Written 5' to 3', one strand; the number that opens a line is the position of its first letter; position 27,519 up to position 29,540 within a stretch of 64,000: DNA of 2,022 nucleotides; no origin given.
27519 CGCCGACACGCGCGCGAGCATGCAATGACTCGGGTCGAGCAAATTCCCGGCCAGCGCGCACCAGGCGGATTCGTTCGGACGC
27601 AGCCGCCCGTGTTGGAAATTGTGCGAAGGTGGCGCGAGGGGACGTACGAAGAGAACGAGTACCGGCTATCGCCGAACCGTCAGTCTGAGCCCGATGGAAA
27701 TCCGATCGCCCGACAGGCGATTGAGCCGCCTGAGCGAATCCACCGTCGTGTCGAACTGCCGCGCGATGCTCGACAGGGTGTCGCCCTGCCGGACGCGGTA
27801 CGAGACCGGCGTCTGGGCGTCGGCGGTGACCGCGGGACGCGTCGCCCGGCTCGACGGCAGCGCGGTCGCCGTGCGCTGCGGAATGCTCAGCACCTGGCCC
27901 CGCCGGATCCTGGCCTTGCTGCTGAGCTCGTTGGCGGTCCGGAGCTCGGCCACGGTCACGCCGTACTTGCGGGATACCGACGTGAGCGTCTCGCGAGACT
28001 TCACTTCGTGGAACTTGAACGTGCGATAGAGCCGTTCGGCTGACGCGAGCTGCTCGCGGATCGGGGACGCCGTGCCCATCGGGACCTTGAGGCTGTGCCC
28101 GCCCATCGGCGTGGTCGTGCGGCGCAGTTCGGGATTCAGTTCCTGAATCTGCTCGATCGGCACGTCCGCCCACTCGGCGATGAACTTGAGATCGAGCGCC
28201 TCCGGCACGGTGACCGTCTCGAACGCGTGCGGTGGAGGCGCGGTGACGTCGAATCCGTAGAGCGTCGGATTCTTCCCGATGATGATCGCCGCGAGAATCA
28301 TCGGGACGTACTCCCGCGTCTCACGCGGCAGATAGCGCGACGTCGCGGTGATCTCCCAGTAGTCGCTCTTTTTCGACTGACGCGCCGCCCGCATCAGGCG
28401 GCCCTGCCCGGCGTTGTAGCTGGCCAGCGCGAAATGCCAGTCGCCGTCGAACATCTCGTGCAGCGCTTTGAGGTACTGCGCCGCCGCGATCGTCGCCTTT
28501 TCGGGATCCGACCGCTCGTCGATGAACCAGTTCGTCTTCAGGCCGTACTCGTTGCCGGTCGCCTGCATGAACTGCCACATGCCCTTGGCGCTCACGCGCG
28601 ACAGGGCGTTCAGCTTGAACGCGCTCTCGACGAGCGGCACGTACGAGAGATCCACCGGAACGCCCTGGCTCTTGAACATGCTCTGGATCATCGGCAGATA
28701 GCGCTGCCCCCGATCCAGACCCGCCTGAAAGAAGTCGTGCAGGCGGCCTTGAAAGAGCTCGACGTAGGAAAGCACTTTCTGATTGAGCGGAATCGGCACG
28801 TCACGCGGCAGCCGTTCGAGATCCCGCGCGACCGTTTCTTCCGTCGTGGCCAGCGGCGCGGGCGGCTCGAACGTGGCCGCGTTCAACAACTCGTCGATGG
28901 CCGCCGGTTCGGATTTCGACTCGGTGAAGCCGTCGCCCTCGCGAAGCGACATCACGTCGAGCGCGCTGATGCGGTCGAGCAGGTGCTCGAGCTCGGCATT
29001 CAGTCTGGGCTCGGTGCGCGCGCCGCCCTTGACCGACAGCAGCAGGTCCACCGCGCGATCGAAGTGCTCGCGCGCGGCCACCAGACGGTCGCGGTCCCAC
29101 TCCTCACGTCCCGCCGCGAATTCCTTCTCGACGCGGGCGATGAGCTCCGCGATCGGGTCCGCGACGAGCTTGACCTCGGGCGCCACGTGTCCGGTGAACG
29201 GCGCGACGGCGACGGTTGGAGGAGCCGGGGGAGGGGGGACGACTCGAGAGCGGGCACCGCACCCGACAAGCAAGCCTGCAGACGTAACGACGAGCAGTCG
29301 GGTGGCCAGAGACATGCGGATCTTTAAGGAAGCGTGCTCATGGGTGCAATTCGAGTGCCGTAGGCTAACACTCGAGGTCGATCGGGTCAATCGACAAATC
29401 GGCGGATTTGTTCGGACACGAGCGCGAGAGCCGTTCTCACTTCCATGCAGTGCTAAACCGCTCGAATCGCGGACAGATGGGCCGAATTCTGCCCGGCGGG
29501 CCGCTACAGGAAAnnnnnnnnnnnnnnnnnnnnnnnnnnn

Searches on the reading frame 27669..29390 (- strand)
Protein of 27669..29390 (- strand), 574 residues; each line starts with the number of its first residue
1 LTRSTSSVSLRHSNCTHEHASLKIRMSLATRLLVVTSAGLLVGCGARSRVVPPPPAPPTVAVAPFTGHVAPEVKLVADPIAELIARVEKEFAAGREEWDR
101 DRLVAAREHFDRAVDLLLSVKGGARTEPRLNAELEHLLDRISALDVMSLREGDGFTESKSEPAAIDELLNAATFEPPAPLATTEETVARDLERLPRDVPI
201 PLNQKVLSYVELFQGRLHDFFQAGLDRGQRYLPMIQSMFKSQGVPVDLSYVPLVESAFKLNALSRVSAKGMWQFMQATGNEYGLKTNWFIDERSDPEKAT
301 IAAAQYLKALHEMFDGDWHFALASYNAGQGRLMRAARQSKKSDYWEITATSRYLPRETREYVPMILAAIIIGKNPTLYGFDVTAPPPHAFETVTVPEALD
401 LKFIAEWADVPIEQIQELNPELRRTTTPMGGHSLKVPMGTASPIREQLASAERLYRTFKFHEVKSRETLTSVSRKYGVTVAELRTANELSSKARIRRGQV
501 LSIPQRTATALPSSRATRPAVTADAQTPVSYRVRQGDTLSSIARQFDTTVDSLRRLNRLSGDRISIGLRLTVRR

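Call 27: search_protein_families(library=pfam, proteins=[window:27669-29390:-])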
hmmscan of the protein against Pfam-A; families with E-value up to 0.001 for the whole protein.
window:27669-29390:- (574 aa): 5 families
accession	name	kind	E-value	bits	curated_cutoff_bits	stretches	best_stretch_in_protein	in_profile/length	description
PF01476.26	LysM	-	9.2e-30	102.8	20.9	2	531-572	1-42/43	LysM domain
PF01464.25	SLT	-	1.6e-26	92.6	21.3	1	244-347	13-116/117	Transglycosylase SLT domain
PF23473.1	LysM3_LYK4_5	-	8.4e-09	35.8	29.3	1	530-564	4-38/48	LYK4/5 LysM3 domain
PF23446.1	LysM1_NFP_LYK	-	0.00039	21.7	36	0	467-504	16-54/60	NFP/LYK LysM1 domain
PF23577.1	LysM_RLK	-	0.00072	20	27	0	531-557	3-29/44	LysM domain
